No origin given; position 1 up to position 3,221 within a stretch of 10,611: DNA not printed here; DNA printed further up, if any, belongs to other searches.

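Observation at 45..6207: Tandem pair of receptor-type Ser/Thr kinases (kinase, TM, juxtamembrane module, TPR) with mosaic conservation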

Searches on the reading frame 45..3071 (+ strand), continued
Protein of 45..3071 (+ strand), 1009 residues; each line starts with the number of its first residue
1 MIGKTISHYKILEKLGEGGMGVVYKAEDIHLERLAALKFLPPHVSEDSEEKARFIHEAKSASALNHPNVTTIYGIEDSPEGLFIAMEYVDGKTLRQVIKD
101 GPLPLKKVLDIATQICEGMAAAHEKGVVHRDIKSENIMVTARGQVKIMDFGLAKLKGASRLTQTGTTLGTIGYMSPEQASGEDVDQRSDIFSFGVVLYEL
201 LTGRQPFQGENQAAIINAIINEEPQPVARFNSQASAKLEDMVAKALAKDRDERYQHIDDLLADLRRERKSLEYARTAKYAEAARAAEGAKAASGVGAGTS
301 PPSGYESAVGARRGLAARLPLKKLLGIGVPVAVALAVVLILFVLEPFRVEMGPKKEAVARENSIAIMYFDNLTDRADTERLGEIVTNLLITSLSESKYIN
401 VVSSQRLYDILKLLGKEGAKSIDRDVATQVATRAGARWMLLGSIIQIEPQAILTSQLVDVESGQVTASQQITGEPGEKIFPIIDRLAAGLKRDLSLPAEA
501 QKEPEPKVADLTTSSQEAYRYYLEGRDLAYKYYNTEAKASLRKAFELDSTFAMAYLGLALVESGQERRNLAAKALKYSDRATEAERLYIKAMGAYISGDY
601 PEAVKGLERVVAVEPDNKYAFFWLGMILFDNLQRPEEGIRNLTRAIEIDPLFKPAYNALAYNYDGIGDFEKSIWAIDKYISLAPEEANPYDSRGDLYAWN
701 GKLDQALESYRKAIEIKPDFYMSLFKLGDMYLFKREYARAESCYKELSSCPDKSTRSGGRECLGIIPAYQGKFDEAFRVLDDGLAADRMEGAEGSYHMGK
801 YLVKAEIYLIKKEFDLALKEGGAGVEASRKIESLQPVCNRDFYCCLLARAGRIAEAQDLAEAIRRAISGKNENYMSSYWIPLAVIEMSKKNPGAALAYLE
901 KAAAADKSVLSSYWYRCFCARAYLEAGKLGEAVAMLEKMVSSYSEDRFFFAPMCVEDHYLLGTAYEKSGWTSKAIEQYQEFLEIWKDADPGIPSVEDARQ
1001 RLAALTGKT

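Call 38: search_protein_families(library=ncbifam, proteins=[window:45-3071:+], max_evalue=0.001)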
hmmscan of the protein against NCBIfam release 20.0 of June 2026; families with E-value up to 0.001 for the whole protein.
window:45-3071:+ (1009 aa): 39 families (the best 25 are shown)
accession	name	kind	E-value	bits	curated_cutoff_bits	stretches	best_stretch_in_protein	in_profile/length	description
NF033483.0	PknB_PASTA_kin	equivalog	4.2e-103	346.3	450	1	8-277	8-278/563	Stk1 family PASTA domain-containing Ser/Thr kinase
NF052427.1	StpK7MSMEG_1200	equivalog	1.1e-66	225.6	900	1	3-278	3-279/601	serine/threonine protein kinase StpK7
NF047741.1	antiphage_MADS6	equivalog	1.3e-48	166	460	2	109-276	302-469/612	methylation-associated defense system protein kinase MAD6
NF009651.0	PRK13184.1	equivalog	3.8e-48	164.1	839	1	7-265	2-288/932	serine/threonine-protein kinase PknD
TIGR03903.1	TOMM_kin_cyc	equivalog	2.1e-44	151.7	705.75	1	36-299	7-276/1267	TOMM system kinase/cyclase fusion protein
TIGR04510.1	mod_pep_cyc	subfamily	2.6e-35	122.2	400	1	366-626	249-509/814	putative peptide modification system cyclase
NF038150.1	lanthi_synth_IV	equivalog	1.2e-32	113.2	650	1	8-279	190-460/851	class IV lanthionine synthetase LanL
NF053615.1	SerThrKinAfsKStmc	equivalog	5.7e-32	111.2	1300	1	5-225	11-231/809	protein serine/threonine kinase AfsK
NF040959.1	MamA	equivalog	1.5e-25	89.8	200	1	552-678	73-198/204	magnetosome protein MamA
NF033442.0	BREX_PglW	equivalog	2.2e-25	88.7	990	1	8-292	513-797/1391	BREX system serine/threonine kinase PglW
TIGR02917.1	PEP_TPR_lipo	equivalog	2.9e-22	78.4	312.2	2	597-746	376-524/899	XrtA/PEP-CTERM system TPR-repeat protein PrsT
NF038151.1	lanthi_synth_III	equivalog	3.1e-18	65.6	575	1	8-274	221-496/833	class III lanthionine synthetase LanKC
TIGR02521.1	type_IV_pilW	equivalog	3.6e-13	49.6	154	1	658-789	36-167/234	type IV pilus biogenesis/stability protein PilW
TIGR03724.2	arch_bud32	equivalog_domain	1.5e-12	47.4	125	1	51-157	37-135/193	KEOPS complex kinase/ATPase Bud32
NF058632.1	SerThrKinPrkT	equivalog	5.2e-12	45.4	280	1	7-225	21-232/322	serine/threonine protein kinase PrkT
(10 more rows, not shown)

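Call 44: find_encoding_contigs(protein=P0013, flank=10000, max_places=2)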
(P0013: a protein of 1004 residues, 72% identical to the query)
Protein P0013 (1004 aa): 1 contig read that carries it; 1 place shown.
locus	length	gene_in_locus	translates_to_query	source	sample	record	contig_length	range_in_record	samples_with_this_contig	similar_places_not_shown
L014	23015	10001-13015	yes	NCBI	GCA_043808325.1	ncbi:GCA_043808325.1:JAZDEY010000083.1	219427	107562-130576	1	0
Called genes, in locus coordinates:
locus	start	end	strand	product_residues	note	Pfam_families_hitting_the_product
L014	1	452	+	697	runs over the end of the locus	PF00009:GTP_EFTU, PF03144:GTP_EFTU_D2, PF22042:EF-G_D2, PF14492:EFG_III, PF16658:RF3_C, PF03764:EFG_IV, PF00679:EFG_C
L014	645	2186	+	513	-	PF00989:PAS, PF13426:PAS_9 (weak), PF00989:PAS, PF08448:PAS_4, PF13426:PAS_9, PF08447:PAS_3, PF00512:HisKA, PF02518:HATPase_c, +2 more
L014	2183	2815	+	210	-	PF00072:Response_reg, PF08281:Sigma70_r4_2 (weak), PF00196:GerE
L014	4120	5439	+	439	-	PF05977:MFS_3, PF07690:MFS_1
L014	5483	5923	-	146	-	-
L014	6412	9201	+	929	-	PF00069:Pkinase, PF07714:PK_Tyr_Ser-Thr, PF14531:Kinase-like (weak), PF13428:TPR_14 (faint), PF23914:TPR_CcmH_CycH (faint), PF00515:TPR_1 (faint), PF13371:TPR_9 (weak), PF13424:TPR_12 (weak), +9 more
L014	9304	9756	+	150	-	-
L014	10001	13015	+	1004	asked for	PF00069:Pkinase, PF07714:PK_Tyr_Ser-Thr, PF25064:ARM_TT21_5th (faint), PF20308:TPR-S (faint), PF00515:TPR_1 (weak), PF13414:TPR_11 (weak), PF13432:TPR_16 (weak), PF17874:TPR_MalT (weak), +15 more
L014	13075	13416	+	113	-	-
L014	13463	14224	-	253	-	PF00005:ABC_tran, PF13304:AAA_21 (faint)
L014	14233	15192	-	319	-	PF00528:BPD_transp_1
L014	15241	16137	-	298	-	PF00528:BPD_transp_1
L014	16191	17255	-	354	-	PF12849:PBP_like_2, PF01547:SBP_bac_1 (weak)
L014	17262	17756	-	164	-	PF02082:Rrf2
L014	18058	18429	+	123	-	PF02635:DsrE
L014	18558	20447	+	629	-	PF08439:Peptidase_M3_N, PF01432:Peptidase_M3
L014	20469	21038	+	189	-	PF04011:LemA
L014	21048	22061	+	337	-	PF11335:DUF3137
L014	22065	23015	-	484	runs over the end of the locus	-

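Call 45: find_encoding_contigs(protein=P0005, flank=10000, max_places=2)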
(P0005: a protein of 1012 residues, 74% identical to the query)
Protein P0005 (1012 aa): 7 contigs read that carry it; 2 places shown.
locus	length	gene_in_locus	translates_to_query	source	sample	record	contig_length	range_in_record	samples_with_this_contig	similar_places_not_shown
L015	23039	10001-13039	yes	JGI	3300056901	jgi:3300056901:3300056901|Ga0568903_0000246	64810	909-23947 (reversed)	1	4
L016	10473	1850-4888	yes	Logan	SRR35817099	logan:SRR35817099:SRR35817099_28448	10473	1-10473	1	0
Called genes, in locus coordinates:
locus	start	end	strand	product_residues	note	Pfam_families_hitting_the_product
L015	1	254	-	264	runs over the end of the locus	PF03544:TonB_C (weak)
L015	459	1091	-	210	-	PF16371:MetallophosN (faint), PF13715:CarbopepD_reg_2 (faint), PF13620:CarboxypepD_reg (weak)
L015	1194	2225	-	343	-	PF03706:LPG_synthase_TM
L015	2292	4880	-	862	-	PF00690:Cation_ATPase_N, PF00122:E1-E2_ATPase, PF00702:Hydrolase, PF13246:Cation_ATPase, PF00689:Cation_ATPase_C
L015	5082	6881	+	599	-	PF00675:Peptidase_M16, PF05193:Peptidase_M16_C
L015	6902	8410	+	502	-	PF00675:Peptidase_M16, PF05193:Peptidase_M16_C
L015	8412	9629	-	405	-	PF00270:DEAD, PF04851:ResIII, PF00271:Helicase_C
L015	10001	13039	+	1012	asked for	PF00069:Pkinase, PF07714:PK_Tyr_Ser-Thr, PF20308:TPR-S (faint), PF17680:FlgO (weak), PF00515:TPR_1 (weak), PF17874:TPR_MalT, PF13414:TPR_11 (weak), PF14559:TPR_19 (weak), +15 more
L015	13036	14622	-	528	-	PF02366:PMT, PF13231:PMT_2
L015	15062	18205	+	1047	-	PF01640:Peptidase_C10, PF02494:HYR, PF13860:FlgD_ig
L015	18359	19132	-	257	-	PF01925:TauE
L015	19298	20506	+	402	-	-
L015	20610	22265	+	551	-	-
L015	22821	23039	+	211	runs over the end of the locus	PF01814:Hemerythrin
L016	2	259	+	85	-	?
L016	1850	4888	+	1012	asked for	PF00069:Pkinase, PF07714:PK_Tyr_Ser-Thr, PF20308:TPR-S (faint), PF17680:FlgO (weak), PF00515:TPR_1 (weak), PF17874:TPR_MalT, PF13414:TPR_11 (weak), PF14559:TPR_19 (weak), +15 more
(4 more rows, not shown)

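Call 57: find_encoding_contigs(protein=P0002, flank=5000, max_places=2)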
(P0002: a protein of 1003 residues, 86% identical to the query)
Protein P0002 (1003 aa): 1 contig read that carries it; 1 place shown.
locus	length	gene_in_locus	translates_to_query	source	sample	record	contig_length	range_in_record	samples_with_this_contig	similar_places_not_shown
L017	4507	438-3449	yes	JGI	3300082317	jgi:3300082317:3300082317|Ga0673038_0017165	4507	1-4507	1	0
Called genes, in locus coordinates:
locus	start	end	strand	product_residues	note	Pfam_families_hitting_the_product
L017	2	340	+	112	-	?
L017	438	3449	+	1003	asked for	PF00069:Pkinase, PF07714:PK_Tyr_Ser-Thr, PF03109:ABC1 (weak), PF17680:FlgO (weak), PF00515:TPR_1 (weak), PF13414:TPR_11 (weak), PF17874:TPR_MalT (weak), PF14559:TPR_19 (weak), +11 more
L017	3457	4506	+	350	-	?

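Call 58: find_encoding_contigs(protein=P0015, flank=5000, max_places=2)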
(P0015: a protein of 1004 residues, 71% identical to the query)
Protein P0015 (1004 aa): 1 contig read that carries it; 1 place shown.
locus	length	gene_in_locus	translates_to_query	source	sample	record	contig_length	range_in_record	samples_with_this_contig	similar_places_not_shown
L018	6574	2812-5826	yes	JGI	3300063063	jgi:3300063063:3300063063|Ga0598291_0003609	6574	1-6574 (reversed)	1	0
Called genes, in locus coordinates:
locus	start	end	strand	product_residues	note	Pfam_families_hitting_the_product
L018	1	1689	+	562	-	?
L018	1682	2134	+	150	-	PF07719:TPR_2 (faint), PF13181:TPR_8 (faint), PF13424:TPR_12 (faint), PF13431:TPR_17 (faint), PF13432:TPR_16 (faint), PF14559:TPR_19 (faint), PF13174:TPR_6 (faint), PF13428:TPR_14 (faint)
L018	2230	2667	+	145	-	-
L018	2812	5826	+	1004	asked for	PF00069:Pkinase, PF07714:PK_Tyr_Ser-Thr, PF03109:ABC1 (weak), PF13428:TPR_14 (faint), PF20308:TPR-S (faint), PF00515:TPR_1 (faint), PF07719:TPR_2 (faint), PF17874:TPR_MalT (weak), +12 more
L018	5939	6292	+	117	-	-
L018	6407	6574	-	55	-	?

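Call 62: search_protein_families(library=pfam, proteins=[L018:5951-6289:+, L014:13075-13413:+], max_evalue=10)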
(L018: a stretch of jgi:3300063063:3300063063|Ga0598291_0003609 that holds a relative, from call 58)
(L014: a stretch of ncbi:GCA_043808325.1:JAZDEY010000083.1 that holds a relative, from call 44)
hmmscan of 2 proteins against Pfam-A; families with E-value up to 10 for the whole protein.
L018:5951-6289:+ (113 aa): 3 families
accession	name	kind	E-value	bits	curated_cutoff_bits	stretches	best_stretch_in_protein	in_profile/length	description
PF18949.5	DUF5693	-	0.031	13.2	29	1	18-98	309-386/609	Family of unknown function (DUF5693)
PF14163.11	SieB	-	1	9.4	26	1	65-108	15-58/147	Super-infection exclusion protein B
PF17255.8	EbsA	-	1.3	9.8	25.9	1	23-57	15-49/133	EbsA-like protein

L014:13075-13413:+ (113 aa): 1 family
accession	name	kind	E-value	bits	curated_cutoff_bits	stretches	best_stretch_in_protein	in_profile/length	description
PF14163.11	SieB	-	0.28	11.2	26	1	76-108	26-58/147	Super-infection exclusion protein B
